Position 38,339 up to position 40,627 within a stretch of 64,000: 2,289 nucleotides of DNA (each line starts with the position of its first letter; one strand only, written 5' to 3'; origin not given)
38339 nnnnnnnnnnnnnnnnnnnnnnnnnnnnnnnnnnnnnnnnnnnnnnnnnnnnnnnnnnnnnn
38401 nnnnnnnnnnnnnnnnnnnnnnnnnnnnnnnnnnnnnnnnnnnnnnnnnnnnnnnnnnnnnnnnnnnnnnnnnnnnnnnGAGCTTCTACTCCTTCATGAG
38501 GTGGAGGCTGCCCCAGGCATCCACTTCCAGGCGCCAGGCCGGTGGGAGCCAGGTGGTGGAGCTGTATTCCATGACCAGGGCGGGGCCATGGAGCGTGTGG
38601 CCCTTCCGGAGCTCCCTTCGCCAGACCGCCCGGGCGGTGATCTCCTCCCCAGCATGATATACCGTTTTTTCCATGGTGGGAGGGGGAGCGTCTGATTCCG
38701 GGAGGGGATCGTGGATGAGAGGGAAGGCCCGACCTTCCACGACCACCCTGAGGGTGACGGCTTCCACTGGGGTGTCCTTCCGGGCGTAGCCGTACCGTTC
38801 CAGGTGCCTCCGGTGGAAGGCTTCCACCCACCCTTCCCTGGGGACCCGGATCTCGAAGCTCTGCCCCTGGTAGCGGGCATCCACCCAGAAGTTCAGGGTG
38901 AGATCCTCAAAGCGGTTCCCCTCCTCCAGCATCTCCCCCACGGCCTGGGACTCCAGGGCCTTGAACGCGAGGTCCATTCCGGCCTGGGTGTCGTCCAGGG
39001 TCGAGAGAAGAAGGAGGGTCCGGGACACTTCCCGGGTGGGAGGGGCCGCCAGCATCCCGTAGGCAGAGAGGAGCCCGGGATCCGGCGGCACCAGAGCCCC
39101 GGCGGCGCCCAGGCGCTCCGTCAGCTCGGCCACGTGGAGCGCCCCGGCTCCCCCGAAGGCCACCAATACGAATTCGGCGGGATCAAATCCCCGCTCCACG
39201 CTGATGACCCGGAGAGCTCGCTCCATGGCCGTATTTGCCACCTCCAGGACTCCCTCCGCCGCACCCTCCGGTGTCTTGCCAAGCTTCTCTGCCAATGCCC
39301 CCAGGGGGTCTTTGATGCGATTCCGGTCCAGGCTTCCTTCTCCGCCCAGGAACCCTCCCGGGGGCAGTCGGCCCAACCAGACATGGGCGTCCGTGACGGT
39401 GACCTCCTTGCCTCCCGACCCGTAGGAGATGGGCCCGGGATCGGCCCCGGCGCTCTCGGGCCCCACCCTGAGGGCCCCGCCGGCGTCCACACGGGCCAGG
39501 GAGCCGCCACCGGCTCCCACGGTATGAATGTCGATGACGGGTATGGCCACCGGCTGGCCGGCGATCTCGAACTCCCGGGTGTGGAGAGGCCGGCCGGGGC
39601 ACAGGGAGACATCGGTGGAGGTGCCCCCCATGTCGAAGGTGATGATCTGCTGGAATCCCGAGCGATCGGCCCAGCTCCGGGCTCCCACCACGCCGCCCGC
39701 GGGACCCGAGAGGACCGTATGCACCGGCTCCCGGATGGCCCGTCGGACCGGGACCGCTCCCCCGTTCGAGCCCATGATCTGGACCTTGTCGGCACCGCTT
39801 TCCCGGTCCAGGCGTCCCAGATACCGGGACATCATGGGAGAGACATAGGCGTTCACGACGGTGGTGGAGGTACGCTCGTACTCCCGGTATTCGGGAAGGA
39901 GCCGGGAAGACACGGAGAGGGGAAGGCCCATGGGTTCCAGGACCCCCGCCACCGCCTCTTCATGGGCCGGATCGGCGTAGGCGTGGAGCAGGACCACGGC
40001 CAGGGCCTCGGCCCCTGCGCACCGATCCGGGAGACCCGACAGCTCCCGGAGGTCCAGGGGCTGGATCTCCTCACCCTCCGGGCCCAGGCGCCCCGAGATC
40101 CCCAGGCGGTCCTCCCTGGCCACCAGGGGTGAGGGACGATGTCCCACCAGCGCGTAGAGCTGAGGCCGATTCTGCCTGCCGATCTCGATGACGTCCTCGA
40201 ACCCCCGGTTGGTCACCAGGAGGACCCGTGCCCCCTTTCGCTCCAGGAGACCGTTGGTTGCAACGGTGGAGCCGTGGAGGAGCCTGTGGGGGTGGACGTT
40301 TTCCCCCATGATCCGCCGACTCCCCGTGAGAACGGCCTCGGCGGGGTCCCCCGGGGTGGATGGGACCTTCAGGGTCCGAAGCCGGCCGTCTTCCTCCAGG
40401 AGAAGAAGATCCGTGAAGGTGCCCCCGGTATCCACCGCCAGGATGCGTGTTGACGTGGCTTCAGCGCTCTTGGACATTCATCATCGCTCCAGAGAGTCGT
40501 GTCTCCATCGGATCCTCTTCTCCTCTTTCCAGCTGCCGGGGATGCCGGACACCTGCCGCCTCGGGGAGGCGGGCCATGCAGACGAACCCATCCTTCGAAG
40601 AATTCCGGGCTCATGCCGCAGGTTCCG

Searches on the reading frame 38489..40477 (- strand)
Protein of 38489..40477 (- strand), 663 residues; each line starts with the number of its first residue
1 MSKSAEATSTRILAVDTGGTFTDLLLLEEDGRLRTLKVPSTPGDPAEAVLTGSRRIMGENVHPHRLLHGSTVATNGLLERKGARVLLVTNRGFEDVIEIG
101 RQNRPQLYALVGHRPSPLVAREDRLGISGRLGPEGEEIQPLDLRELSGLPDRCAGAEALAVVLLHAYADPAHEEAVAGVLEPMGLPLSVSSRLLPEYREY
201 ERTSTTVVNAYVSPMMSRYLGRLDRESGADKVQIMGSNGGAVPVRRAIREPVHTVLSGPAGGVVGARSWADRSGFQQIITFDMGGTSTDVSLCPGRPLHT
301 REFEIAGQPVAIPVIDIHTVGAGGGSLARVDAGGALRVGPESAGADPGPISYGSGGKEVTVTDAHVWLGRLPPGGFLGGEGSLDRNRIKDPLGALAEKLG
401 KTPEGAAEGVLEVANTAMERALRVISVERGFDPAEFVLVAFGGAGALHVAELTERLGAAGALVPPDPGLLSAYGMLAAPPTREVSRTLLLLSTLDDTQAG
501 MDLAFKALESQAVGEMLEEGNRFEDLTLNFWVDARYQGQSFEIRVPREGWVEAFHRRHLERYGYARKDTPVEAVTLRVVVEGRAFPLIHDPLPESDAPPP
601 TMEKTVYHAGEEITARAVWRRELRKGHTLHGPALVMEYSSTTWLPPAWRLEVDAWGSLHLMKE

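Call 19: search_protein_families(library=pfam, proteins=[window:38489-40477:-], max_evalue=0.001)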
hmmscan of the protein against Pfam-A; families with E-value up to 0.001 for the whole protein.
window:38489-40477:- (663 aa): 3 families
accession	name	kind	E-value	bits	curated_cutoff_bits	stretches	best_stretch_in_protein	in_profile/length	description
PF01968.24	Hydantoinase_A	-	1.1e-94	317.4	22.9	1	202-482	1-289/291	Hydantoinase/oxoprolinase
PF05378.19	Hydant_A_N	-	2e-44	151.9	25.2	1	13-181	2-173/176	Hydantoinase/oxoprolinase N-terminal region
PF19278.4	Hydant_A_C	-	8.2e-08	32.3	21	0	574-661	102-191/193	Hydantoinase/oxoprolinase C-terminal domain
